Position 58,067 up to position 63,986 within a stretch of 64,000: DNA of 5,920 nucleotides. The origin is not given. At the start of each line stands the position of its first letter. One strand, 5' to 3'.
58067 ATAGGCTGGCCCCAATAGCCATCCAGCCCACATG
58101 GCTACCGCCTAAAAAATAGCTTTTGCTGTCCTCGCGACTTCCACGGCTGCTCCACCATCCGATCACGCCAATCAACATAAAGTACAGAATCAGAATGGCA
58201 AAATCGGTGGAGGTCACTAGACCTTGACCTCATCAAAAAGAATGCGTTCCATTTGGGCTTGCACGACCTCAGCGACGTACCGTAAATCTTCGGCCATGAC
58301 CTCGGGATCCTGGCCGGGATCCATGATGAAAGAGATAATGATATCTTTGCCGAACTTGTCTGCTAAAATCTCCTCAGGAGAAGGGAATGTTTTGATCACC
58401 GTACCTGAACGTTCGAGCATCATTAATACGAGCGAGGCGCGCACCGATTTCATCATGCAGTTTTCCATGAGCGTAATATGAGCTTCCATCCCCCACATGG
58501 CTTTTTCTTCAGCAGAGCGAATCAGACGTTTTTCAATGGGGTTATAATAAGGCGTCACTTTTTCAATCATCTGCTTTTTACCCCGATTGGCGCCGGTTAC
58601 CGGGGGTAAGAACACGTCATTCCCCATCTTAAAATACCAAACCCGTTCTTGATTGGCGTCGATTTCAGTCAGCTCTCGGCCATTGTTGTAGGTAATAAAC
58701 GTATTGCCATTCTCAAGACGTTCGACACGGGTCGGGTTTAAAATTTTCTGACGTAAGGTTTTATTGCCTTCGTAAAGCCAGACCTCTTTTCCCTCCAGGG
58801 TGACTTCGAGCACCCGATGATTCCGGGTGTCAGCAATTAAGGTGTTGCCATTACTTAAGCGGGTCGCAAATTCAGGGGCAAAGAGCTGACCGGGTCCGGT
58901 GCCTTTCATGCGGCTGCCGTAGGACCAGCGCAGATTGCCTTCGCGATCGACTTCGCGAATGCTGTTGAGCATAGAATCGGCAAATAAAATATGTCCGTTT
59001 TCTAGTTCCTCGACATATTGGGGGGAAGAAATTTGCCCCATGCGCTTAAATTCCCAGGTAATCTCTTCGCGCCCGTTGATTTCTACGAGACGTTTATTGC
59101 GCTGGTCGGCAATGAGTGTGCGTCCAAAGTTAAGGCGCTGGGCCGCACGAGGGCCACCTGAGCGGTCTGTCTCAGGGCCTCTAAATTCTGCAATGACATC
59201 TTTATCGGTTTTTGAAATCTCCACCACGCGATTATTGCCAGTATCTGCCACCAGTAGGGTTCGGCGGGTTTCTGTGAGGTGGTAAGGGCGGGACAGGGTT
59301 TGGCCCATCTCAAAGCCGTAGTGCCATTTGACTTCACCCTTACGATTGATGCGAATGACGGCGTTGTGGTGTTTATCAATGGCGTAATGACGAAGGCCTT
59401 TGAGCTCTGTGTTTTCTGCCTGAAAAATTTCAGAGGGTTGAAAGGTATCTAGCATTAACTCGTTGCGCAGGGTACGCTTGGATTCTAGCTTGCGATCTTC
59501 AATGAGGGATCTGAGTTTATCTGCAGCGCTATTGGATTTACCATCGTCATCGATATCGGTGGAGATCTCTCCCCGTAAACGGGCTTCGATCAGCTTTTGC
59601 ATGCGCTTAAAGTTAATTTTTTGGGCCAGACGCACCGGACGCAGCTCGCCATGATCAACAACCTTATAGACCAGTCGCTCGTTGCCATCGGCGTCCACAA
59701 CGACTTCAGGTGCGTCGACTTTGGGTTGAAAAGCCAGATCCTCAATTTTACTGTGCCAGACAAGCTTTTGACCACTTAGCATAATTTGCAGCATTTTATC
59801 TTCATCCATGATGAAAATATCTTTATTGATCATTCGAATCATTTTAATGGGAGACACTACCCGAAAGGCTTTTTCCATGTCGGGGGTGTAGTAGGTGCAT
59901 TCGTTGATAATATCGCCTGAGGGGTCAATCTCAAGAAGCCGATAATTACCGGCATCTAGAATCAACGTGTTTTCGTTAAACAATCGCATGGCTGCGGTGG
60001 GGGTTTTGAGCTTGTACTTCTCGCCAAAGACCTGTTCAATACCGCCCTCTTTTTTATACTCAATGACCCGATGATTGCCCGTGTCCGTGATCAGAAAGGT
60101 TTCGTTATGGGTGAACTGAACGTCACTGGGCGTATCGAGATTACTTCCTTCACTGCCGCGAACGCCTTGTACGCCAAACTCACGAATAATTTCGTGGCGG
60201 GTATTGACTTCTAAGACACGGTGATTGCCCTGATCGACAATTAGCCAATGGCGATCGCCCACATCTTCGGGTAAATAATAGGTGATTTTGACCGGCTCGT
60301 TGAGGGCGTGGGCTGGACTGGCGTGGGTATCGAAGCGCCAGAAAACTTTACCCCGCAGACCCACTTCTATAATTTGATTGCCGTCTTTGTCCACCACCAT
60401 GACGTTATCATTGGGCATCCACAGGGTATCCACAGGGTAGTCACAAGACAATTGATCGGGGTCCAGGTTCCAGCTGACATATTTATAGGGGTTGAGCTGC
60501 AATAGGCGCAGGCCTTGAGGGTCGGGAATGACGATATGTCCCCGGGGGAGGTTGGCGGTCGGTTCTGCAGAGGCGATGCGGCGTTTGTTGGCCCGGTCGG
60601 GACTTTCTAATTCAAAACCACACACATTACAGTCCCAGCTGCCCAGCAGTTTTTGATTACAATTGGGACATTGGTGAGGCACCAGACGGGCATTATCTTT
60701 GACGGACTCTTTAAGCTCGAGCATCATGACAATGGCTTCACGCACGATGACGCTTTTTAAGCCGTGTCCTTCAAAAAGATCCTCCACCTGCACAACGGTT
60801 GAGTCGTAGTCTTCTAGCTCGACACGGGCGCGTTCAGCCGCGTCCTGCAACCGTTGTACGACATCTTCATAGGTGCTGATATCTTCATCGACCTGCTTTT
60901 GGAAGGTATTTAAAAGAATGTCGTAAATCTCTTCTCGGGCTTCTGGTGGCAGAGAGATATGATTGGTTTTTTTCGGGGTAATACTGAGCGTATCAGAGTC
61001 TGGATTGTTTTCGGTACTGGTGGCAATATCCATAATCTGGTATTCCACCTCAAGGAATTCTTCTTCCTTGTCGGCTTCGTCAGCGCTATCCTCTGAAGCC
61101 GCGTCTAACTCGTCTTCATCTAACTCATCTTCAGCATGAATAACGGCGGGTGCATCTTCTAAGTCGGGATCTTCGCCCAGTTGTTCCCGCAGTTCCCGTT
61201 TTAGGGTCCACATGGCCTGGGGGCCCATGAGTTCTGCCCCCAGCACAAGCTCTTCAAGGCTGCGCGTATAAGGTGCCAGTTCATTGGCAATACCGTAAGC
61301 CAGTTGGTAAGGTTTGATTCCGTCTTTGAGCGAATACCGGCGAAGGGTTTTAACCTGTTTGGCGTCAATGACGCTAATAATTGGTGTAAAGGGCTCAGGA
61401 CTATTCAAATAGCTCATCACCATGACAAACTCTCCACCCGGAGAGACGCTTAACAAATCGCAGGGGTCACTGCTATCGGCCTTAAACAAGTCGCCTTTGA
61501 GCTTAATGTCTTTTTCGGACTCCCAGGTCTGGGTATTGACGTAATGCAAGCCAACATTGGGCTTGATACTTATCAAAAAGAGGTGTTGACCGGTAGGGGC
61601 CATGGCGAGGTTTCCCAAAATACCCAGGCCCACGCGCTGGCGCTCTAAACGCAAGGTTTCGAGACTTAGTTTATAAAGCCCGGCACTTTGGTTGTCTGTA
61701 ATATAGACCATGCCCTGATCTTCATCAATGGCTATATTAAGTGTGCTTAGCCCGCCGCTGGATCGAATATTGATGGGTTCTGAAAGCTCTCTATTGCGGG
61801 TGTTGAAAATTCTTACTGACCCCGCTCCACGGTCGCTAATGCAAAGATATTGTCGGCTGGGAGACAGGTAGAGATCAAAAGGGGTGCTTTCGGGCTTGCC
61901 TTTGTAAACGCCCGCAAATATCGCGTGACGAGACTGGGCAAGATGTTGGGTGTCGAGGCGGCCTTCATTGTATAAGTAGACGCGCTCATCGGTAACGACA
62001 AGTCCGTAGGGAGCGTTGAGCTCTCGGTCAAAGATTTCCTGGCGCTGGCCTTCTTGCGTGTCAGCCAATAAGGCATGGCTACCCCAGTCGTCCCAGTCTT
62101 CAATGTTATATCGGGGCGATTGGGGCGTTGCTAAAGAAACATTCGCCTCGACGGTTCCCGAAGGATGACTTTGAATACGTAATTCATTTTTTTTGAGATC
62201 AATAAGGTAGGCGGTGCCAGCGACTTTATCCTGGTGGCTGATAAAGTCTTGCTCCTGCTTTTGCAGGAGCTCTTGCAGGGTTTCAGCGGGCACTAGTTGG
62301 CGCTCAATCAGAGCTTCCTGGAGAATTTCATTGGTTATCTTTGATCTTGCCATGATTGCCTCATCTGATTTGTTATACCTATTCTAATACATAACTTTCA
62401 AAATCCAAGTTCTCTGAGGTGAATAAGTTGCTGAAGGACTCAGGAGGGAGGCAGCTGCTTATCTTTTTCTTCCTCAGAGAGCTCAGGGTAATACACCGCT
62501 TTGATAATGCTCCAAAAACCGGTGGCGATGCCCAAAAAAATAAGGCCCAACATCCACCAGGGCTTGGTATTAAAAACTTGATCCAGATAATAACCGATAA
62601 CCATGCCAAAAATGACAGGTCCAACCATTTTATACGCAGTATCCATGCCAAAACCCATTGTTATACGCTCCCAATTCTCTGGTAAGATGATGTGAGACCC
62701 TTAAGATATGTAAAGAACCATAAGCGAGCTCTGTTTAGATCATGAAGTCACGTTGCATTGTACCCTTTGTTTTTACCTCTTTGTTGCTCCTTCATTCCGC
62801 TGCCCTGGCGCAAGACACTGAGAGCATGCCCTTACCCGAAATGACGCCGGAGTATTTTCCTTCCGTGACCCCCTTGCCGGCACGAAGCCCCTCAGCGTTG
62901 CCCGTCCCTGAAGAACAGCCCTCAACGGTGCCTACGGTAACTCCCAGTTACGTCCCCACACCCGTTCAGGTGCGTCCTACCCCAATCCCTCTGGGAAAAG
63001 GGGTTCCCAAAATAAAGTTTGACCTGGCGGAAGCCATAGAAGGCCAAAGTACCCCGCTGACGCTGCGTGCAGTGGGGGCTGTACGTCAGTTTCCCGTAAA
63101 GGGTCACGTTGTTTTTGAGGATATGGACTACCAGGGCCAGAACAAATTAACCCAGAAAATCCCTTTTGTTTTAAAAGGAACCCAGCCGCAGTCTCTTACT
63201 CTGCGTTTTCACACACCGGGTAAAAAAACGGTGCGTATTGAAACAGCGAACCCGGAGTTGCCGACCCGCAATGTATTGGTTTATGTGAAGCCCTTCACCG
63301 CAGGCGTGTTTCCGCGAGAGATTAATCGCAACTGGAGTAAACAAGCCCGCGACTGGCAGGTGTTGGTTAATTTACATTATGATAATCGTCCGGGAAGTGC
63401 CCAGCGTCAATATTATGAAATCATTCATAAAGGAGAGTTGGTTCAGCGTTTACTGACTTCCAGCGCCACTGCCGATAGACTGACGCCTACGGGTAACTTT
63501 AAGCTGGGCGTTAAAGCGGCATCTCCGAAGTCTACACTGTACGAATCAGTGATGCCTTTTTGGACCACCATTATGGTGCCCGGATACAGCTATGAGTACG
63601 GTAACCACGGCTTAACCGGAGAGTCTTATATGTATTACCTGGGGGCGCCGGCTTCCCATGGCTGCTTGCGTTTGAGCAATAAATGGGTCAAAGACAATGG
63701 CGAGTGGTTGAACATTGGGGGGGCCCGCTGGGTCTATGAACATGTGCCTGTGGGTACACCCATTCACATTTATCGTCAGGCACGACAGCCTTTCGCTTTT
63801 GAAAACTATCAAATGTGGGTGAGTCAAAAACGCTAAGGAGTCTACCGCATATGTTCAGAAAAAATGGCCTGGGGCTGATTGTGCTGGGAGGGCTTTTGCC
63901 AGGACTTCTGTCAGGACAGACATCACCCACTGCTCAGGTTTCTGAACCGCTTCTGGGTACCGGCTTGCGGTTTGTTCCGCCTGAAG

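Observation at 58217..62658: Giant cytoplasmic multi-propeller NHL protein coupled to a sodium:solute symporter and preceded by an AtpZ-like mini-protein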

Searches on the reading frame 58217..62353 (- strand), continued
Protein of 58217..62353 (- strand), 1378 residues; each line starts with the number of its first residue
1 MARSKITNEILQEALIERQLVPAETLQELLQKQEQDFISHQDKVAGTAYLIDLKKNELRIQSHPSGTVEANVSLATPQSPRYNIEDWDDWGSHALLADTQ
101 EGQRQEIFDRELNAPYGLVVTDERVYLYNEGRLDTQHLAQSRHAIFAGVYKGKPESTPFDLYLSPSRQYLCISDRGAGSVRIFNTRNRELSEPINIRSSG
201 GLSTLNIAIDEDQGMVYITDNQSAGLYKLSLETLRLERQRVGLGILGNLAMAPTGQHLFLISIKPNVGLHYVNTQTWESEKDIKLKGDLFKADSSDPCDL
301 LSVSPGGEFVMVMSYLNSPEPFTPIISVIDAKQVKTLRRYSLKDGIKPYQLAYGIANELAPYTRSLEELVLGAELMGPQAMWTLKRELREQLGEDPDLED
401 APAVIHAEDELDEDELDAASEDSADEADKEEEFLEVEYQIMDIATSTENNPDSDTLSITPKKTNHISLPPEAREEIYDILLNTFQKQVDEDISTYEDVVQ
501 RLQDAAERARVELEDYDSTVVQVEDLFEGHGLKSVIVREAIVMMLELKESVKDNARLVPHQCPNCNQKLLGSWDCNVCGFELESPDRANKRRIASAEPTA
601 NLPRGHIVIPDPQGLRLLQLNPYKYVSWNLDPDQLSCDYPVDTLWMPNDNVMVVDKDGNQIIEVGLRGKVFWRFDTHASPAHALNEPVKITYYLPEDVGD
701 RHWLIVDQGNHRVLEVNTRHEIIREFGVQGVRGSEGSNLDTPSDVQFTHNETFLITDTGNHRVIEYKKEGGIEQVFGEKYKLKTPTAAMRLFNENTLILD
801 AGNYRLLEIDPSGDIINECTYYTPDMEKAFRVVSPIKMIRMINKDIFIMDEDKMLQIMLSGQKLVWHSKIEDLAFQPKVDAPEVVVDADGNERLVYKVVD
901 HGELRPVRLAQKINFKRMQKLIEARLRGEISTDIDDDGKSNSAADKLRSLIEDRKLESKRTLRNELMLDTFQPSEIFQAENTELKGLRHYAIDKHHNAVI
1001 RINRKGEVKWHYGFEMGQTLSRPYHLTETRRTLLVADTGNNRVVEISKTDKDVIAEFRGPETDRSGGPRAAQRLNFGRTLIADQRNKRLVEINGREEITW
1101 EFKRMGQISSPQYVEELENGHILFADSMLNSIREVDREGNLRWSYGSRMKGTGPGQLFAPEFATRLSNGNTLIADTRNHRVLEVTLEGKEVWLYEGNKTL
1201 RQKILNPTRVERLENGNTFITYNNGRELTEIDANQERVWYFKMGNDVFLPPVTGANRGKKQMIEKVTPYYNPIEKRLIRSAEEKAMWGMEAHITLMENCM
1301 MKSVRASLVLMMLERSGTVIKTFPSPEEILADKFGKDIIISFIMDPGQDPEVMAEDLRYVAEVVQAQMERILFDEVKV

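Call 63: find_encoding_contigs(protein=P0016, flank=8000, max_places=2)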
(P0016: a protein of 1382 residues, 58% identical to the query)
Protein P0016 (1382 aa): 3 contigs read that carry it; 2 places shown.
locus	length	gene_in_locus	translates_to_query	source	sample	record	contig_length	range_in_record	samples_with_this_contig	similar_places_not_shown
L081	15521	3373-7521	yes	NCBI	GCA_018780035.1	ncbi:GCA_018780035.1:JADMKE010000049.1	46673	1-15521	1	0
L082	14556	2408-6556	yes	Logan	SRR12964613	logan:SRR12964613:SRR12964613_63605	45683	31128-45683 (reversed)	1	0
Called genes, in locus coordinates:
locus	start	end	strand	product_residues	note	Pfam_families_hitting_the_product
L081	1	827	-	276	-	?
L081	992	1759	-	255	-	PF10677:DUF2490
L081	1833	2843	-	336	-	PF03734:YkuD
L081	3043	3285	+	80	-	PF09527:ATPase_gene1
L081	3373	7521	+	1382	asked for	PF13570:Beta-prop_ACSF4 (faint), PF01436:NHL (faint), PF07194:P2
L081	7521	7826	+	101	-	PF14114:DUF4286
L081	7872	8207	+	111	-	-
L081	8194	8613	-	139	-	-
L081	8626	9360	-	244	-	PF08220:HTH_DeoR (weak), PF08279:HTH_11, PF21476:PF0610-like_N (weak), PF13280:WYL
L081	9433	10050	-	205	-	PF02798:GST_N, PF13417:GST_N_3, PF13409:GST_N_2, PF13410:GST_C_2 (weak)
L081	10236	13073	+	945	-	PF00069:Pkinase, PF07714:PK_Tyr_Ser-Thr, PF03109:ABC1 (weak), PF07494:Reg_prop (faint)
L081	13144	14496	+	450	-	PF01554:MatE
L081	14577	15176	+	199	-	PF00036:EF-hand_1 (faint), PF13202:EF-hand_5 (faint), PF13405:EF-hand_6 (faint), PF13499:EF-hand_7 (faint)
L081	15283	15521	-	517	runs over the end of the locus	PF14257:DUF4349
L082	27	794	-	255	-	PF10677:DUF2490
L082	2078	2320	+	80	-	PF09527:ATPase_gene1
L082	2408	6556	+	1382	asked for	PF13570:Beta-prop_ACSF4 (faint), PF01436:NHL (faint), PF07194:P2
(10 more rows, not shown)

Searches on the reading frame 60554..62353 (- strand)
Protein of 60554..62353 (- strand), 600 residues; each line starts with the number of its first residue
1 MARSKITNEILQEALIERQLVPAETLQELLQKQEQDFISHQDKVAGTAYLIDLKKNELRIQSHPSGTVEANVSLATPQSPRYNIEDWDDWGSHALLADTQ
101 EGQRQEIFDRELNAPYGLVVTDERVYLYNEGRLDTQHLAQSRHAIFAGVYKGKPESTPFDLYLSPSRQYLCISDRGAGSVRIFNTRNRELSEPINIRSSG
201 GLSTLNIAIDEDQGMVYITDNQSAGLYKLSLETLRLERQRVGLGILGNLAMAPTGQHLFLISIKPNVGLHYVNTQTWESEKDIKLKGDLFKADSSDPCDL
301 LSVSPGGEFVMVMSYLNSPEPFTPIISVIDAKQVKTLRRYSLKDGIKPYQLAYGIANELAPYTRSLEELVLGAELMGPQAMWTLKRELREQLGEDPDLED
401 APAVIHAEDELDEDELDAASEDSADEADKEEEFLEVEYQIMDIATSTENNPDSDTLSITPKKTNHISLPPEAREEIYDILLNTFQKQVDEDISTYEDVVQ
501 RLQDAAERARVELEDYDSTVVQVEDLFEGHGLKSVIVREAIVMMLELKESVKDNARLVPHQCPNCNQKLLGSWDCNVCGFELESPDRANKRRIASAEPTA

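Call 38: predict_structure(alignment_id=A3)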
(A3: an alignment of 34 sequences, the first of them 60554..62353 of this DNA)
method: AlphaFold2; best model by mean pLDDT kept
length: 600 residues; sequences in the alignment: 34
mean_pLDDT: 83.6   pTM: 0.64
mean pLDDT of the five models: 83.6, 83.5, 82.1, 81.8, 81.2
residues with pLDDT >= 90: 338; 70-90: 171; 50-70: 27; < 50: 64
segments of 3 or more residues with pLDDT < 50: 1-3, 404-455, 553-555, 595-600
pLDDT, mean of each block of 10 residues (from residue 1): 67 90 91 92 95 96 95 89 92 90 82 94 93 91 95 92 96 97 96 95 96 96 96 96 95 94 94 95 93 93 91 90 93 92 87 93 89 88 88 68 43 33 31 27 36 57 89 93 86 87 95 93 86 88 77 61 80 80 73 47
secondary structure, 60 per line:
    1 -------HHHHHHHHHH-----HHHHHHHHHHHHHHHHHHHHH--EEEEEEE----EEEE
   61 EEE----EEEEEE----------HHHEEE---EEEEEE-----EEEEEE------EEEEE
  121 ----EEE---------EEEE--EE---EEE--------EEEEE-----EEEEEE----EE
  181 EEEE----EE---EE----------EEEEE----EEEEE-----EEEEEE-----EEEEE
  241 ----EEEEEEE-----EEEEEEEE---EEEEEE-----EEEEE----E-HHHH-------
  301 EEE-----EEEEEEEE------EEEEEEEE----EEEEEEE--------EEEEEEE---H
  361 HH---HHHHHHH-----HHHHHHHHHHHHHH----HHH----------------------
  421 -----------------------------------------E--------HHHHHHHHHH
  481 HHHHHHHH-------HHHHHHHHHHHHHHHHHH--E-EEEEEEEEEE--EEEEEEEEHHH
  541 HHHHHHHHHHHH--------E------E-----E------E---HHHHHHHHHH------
elements in order: H8-17 H23-43 E46-52 E57-63 E68-73 E87-89 E93-98 E104-109 E116-120 E125-127 E137-140 E148-150 E159-163 E169-174 E179-184 E206-210 E215-219 E225-230 E236-240 E245-251 E257-264 E268-273 E279-283 H290-293 E301-303 E309-316 E323-330 E335-341 E350-356 H366-372 H378-391 H471-488 H496-513 E518-527 E530-537 H538-552 H585-594
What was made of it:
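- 62225..62332 (-): N-terminal helical hairpin, aa 8-43. AF2 helices 8-17 and 23-43, pLDDT about 90 (call 38).
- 61286..62218 (-): N-terminal beta-propeller, aa 46-356, about 7 blades, YVTN-like. AF2 block pLDDT mostly above 90 (call 38).
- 61181..61258 (-): Helices aa 366-391 after the propeller. Call 38.
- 60989..61144 (-): Asp/Glu-rich disordered linker, aa 404-455. pLDDT below 50 (call 38).
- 60698..60943 (-): Isolated Hsp70 NBD subdomain-IIB-like module, aa 471-552 (helix-helix-hairpin-helix). Secondary structure is in call 38.
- Checked: N-terminal propeller: aa 46-356, about 27 strands, block pLDDT mostly above 90 (call 38).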

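Call 41: fold_search(model_id=the predicted structure, library=pdb)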
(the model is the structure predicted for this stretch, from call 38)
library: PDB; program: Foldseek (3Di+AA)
matches with E <= 10: 1875; with E <= 0.001: 1209
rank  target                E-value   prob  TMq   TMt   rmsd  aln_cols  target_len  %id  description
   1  1l0q_A                3.1e-12  1.00  0.27  0.39   9.6       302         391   13  Tandem YVTN beta-propeller and PKD domains from an archaeal surface layer protein (released 2002-11-06)
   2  5c2v_B                1.1e-09  1.00  0.25  0.40   3.7       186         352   14  Kuenenia stuttgartiensis Hydrazine Synthase (released 2015-10-14)
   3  1hzu                  2.8e-09  1.00  0.27  0.30  13.7       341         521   10  DOMAIN SWING UPON HIS TO ALA MUTATION IN NITRITE REDUCTASE OF PSEUDOMONAS AERUGINOSA (released 2001-09-26)
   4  3bws_A                2.9e-09  1.00  0.25  0.35  14.4       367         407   12  Crystal structure of the leptospiral antigen Lp49 (released 2008-10-07)
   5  5yzv_D                3.3e-09  1.00  0.25  0.49   9.8       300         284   13  Biophysical and structural characterization of the thermostable WD40 domain of a prokaryotic protein, Thermomonospora  (released 2018-10-03)
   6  6tsi_A                3.3e-09  1.00  0.27  0.29  13.7       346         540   10  cd1 nitrite reductase NirS with bound dihydro-heme d1 (released 2020-11-18)
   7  6rtd_B                5.6e-09  1.00  0.26  0.32   9.8       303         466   14  Dihydro-heme d1 dehydrogenase NirN in complex with DHE (released 2019-06-19)
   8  1bl9_A                6.2e-09  1.00  0.26  0.28  17.9       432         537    9  CONFORMATIONAL CHANGES OCCURRING UPON REDUCTION IN NITRITE REDUCTASE FROM PSEUDOMONAS AERUGINOSA (released 1999-04-27)
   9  6tpo                  6.6e-09  1.00  0.26  0.29  18.0       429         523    9  Conformation of cd1 nitrite reductase NirS without bound heme d1 (released 2020-11-18)
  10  1jju_B                7.0e-09  1.00  0.23  0.37  12.1       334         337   16  Structure of a Quinohemoprotein Amine Dehydrogenase with a Unique Redox Cofactor and Highly Unusual Crosslinking (released 2001-12-12)
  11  9n6z_LO               7.8e-09  1.00  0.15  0.12  21.5       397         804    9  SSU processome maturation and disassembly, State D (released 2025-11-05)
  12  8z75_A                1.2e-08  1.00  0.26  0.32  14.6       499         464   10  The structure of non-activated thiocyanate dehydrogenase from Pelomicrobium methylotrophicum (pmTcDH) (released 2024-05-08)
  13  7bie_A                1.3e-08  1.00  0.26  0.50   9.6       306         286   13  Crystal structure of nvWrap-T, a 7-bladed symmetric propeller (released 2021-09-22)
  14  1nir_B                1.3e-08  1.00  0.26  0.29  13.1       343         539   10  OXYDIZED NITRITE REDUCTASE FROM PSEUDOMONAS AERUGINOSA (released 1997-12-03)
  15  8q7n_F                1.4e-08  1.00  0.26  0.35  17.4       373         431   12  cryo-EM structure of the human spliceosomal B complex protomer (tri-snRNP core region) (released 2024-01-24)
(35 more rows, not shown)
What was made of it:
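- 61286..62218 (-): Foldseek best hit is 1l0q_A, E 3e-12 (call 41).
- Checked: The best PDB match is the YVTN propeller 1L0Q (call 41).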

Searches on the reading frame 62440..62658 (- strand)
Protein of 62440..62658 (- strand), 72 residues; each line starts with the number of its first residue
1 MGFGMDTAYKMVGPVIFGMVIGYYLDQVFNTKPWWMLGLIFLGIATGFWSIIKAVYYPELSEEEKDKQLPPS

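Call 3: search_protein_families(library=pfam, proteins=[window:62440-62658:-], max_evalue=0.1)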
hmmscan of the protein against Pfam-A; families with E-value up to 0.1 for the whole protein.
window:62440-62658:- (72 aa): 4 families
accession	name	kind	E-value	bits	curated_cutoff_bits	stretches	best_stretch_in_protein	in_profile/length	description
PF09527.15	ATPase_gene1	-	2.3e-15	56.8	26.6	1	8-53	8-53/54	Putative F0F1-ATPase subunit Ca2+/Mg2+ transporter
PF07690.21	MFS_1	-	0.0047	16.3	33.4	1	11-49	42-164/347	Major Facilitator Superfamily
PF01384.25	PHO4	-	0.053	12.9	33.7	1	4-53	217-264/350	Phosphate transporter family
PF03649.18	UPF0014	-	0.089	12.6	22.6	1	19-51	41-74/242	Uncharacterised protein family (UPF0014)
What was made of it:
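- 62440..62658 (-): AtpZ-like (Pfam ATPase_gene1) 72-aa, 2-TM protein, 86 nt upstream of the giant gene. Call 3.
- Checked: Upstream 72-aa ORF 62440..62658 (-): Pfam ATPase_gene1 (AtpZ-type), 56.8 bits against a cut-off of 26.6 (call 3).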

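Call 4: search_protein_families(library=ncbifam, proteins=[window:62440-62658:-], max_evalue=0.1)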
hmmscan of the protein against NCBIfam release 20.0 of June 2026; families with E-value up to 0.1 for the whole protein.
window:62440-62658:- (72 aa): 3 families
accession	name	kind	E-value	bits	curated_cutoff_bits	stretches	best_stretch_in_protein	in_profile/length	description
NF010796.0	PRK14200.1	equivalog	0.0089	16.4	144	1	8-49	42-84/127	fluoride efflux transporter CrcB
TIGR02230.1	ATPase_gene1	hypoth_equivalog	0.014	15.7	46.7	1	9-48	50-89/100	putative F0F1-ATPase subunit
TIGR02840.1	spore_YtaF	equivalog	0.074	12.5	149.6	1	15-60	44-88/206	sporulation membrane protein YtaF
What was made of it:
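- On AtpZ / ATPase_gene1 (PF09527), for the 72-aa ORF: NCBIfam TIGR02230 scores only 15.7 against 46.7 (call 4).
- Closest known: AtpZ / 'gene 1' small membrane protein. Different: NCBIfam TIGR02230 scores only 15.7 bits against a cut-off of 46.7 (call 4).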

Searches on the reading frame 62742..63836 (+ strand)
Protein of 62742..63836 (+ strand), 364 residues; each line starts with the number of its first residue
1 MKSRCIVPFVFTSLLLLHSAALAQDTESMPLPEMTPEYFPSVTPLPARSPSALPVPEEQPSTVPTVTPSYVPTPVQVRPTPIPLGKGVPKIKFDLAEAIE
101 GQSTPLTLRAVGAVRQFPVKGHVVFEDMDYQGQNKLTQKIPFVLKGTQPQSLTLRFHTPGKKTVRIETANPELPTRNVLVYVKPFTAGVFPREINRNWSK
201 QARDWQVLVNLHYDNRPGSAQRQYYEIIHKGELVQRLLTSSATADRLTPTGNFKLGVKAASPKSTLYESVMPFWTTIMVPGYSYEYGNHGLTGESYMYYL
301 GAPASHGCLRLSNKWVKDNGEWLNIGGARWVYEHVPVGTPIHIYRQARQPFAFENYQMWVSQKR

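Call 3: search_protein_families(library=pfam, proteins=[window:62742-63836:+], max_evalue=0.1)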
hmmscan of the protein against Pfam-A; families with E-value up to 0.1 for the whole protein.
window:62742-63836:+ (364 aa): 2 families
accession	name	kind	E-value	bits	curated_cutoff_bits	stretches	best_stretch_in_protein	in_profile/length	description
PF03734.19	YkuD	-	6.1e-12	46.8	23.4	1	221-343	10-146/146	L,D-transpeptidase catalytic domain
PF05357.18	Phage_Coat_A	-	0.082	13.1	20.8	0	272-337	5-61/63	Phage Coat Protein A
